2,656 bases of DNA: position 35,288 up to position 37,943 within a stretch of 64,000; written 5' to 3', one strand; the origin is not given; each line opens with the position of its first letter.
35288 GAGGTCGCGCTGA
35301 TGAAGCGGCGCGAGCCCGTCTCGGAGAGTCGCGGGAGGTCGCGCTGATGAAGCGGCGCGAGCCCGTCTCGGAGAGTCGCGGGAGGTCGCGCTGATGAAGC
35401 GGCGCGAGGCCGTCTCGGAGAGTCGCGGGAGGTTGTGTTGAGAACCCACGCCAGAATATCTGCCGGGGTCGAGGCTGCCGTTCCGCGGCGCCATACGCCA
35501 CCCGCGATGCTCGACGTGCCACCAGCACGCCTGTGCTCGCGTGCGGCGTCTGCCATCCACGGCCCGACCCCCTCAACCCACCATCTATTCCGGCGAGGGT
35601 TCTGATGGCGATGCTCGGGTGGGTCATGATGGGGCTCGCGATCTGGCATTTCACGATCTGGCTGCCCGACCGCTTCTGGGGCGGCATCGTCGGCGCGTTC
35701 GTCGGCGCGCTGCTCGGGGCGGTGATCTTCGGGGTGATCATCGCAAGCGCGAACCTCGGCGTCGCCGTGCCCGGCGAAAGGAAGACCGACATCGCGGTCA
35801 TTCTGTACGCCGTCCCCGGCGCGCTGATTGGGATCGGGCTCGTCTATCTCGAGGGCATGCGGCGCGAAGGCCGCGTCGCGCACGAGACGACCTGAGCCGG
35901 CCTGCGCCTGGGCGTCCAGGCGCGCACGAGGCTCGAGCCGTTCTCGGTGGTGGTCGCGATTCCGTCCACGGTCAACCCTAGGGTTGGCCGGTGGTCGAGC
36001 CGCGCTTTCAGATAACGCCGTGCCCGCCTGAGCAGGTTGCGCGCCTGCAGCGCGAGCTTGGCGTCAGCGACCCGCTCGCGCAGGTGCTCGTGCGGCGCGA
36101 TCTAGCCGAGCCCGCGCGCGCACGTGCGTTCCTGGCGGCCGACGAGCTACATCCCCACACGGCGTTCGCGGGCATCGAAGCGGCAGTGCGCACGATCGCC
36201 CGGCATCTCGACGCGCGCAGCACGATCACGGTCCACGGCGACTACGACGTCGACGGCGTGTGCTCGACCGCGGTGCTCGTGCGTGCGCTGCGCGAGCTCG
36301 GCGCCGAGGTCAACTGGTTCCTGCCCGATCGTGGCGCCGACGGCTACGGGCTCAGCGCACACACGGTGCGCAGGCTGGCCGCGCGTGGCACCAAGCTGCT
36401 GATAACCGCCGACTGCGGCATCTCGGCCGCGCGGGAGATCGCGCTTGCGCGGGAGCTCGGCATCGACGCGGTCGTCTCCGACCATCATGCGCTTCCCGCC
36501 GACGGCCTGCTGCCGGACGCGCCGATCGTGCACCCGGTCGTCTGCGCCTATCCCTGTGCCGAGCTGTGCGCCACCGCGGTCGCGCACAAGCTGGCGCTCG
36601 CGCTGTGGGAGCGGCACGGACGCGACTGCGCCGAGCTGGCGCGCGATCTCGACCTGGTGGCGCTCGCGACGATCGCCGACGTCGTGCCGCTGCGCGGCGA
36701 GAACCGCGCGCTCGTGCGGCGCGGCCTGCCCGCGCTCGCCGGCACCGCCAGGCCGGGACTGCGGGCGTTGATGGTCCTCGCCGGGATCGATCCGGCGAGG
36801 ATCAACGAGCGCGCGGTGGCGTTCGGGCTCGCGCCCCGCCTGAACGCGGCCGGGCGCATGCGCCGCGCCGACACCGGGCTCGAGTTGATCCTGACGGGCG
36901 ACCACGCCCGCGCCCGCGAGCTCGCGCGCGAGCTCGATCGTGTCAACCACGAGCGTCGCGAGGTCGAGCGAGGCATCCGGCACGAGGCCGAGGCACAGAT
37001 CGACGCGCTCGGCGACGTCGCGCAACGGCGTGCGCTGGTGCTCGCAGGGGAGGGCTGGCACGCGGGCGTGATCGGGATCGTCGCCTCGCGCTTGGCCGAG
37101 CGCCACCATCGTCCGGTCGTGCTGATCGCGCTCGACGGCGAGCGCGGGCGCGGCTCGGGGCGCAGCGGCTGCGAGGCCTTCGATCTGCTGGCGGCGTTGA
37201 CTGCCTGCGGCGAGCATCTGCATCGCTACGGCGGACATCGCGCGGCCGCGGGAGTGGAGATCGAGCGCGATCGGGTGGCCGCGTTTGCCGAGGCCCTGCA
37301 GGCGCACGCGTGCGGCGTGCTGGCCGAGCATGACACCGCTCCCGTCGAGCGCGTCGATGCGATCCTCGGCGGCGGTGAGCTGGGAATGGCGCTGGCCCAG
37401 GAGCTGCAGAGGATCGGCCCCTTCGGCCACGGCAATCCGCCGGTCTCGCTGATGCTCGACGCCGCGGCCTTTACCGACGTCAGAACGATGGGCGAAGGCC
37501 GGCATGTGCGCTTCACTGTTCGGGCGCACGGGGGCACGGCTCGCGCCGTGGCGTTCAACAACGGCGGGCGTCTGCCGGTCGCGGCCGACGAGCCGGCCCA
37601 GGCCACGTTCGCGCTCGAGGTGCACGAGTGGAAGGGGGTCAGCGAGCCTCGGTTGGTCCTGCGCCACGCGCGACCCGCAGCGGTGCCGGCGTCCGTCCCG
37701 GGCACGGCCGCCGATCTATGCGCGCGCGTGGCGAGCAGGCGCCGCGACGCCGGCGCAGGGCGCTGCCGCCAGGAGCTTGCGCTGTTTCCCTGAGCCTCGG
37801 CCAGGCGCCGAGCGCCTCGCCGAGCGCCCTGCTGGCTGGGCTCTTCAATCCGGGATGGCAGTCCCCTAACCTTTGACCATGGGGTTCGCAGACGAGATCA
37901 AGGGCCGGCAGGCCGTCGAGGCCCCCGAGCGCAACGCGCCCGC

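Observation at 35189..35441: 47-bp tandem array in which each unit is a hairpin and a translationally coupled 15-codon mini-ORF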

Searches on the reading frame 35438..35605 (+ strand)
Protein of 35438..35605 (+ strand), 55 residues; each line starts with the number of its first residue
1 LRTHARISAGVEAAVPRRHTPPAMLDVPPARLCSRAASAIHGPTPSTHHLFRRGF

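Call 19: search_protein_families(library=pfam, proteins=[window:35438-35605:+], max_evalue=0.1)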
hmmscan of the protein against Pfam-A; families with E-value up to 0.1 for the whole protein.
window:35438-35605:+ (55 aa): 0 families

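Call 62: find_homologous_proteins(query=window:35438-35602:+, max_evalue=0.001)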
Query seq(55 aa) (55 aa): 3 proteins with E <= 0.001 among 3 candidates.
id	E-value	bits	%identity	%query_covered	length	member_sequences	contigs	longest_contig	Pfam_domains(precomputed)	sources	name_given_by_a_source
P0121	5.8e-17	78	85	85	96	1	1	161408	-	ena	-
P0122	1.1e-15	74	80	89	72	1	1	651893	-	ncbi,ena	-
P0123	1.1e-5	43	87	55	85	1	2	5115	-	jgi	jgi:hypothetical protein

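Call 64: find_encoding_contigs(protein=P0122, flank=1500, max_places=3)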
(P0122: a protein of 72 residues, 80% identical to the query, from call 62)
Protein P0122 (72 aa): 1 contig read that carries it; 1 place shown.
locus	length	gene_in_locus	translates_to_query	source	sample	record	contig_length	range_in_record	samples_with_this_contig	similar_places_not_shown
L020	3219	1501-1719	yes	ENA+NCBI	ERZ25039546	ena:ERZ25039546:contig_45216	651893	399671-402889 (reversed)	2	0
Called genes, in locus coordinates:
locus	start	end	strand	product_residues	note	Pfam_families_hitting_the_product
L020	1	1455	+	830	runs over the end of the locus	PF00270:DEAD, PF00271:Helicase_C, PF22982:WHD_HRQ1, PF09369:MZB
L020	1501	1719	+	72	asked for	-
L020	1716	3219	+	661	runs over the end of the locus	PF02837:Glyco_hydro_2_N (faint), PF21467:BetaGal_gal-bd (faint), PF00703:Glyco_hydro_2, PF02836:Glyco_hydro_2_C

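Call 65: find_encoding_contigs(protein=P0121, flank=1500, max_places=3)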
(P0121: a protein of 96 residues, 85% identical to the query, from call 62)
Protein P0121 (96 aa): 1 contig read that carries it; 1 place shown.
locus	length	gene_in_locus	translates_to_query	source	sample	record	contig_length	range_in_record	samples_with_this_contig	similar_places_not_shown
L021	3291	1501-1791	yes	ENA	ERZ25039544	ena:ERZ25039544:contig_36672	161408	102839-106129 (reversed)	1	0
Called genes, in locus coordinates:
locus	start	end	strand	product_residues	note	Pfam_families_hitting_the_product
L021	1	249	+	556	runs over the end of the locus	-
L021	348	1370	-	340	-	PF01011:PQQ (faint), PF13360:PQQ_2, PF13570:Beta-prop_ACSF4, PF13360:PQQ_2, PF13570:Beta-prop_ACSF4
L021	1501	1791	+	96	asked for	-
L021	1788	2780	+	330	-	PF00106:adh_short, PF13561:adh_short_C2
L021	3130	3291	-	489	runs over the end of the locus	PF20042:DUF6444, PF03050:DDE_Tnp_IS66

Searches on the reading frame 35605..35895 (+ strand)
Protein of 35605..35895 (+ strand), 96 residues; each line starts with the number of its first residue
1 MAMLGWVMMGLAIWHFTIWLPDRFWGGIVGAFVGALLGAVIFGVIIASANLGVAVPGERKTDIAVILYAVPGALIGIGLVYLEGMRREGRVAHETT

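Call 19: search_protein_families(library=pfam, proteins=[window:35605-35895:+], max_evalue=0.1)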
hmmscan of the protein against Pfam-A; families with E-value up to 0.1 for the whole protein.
window:35605-35895:+ (96 aa): 0 families

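Call 31: find_encoding_contigs(protein=window:35605-35895:+, flank=3000, max_places=10)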
Protein window:35605-35895:+ (96 aa): 1 contig read that carries it; 1 place shown.
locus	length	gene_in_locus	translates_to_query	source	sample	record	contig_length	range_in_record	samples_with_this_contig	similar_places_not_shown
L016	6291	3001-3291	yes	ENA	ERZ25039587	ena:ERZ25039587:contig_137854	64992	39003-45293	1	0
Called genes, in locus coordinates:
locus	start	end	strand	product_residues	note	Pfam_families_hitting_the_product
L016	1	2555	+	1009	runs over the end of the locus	PF21760:SecD_1st, PF22599:SecDF_P1_head, PF02355:SecD_SecF_C, PF03176:MMPL, PF07549:Sec_GG (weak), PF02355:SecD_SecF_C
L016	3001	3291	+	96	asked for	-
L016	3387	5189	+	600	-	PF01368:DHH, PF02272:DHHA1, PF17768:RecJ_OB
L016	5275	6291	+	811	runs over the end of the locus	PF13328:HD_4, PF01966:HD, PF04607:RelA_SpoT, PF02824:TGS, PF19296:RelA_AH, PF28438:RelA_RIS, PF13291:ACT_4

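Call 69: search_protein_families(library=ncbifam, proteins=[window:35605-35895:+], max_evalue=0.1)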
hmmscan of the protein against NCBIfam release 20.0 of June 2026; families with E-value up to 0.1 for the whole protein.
window:35605-35895:+ (96 aa): 1 family
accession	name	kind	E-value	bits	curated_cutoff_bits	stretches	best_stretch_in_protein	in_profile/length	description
NF011327.0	PRK14741.1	equivalog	0.021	14.5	55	1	16-35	4-22/26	stage V sporulation protein SpoVM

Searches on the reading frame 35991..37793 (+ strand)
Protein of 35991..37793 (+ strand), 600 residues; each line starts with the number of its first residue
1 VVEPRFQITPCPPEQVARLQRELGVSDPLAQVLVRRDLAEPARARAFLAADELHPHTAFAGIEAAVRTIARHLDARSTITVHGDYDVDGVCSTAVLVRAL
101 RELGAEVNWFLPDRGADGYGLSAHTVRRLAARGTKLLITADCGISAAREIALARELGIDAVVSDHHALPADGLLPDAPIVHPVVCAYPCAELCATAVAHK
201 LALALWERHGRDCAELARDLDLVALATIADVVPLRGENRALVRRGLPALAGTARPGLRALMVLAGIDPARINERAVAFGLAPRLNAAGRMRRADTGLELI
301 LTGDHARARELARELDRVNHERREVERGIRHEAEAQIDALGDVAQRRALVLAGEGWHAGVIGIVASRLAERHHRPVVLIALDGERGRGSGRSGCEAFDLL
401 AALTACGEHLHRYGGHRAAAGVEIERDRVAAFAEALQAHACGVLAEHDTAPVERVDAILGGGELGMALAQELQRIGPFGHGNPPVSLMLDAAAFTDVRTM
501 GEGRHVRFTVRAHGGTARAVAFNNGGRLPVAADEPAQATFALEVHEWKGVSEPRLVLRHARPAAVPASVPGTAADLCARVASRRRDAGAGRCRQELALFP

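Call 52: find_encoding_contigs(protein=window:35991-37793:+, flank=3000, max_places=10)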
Protein window:35991-37793:+ (600 aa): no gene with exactly this product is on record in the collection.
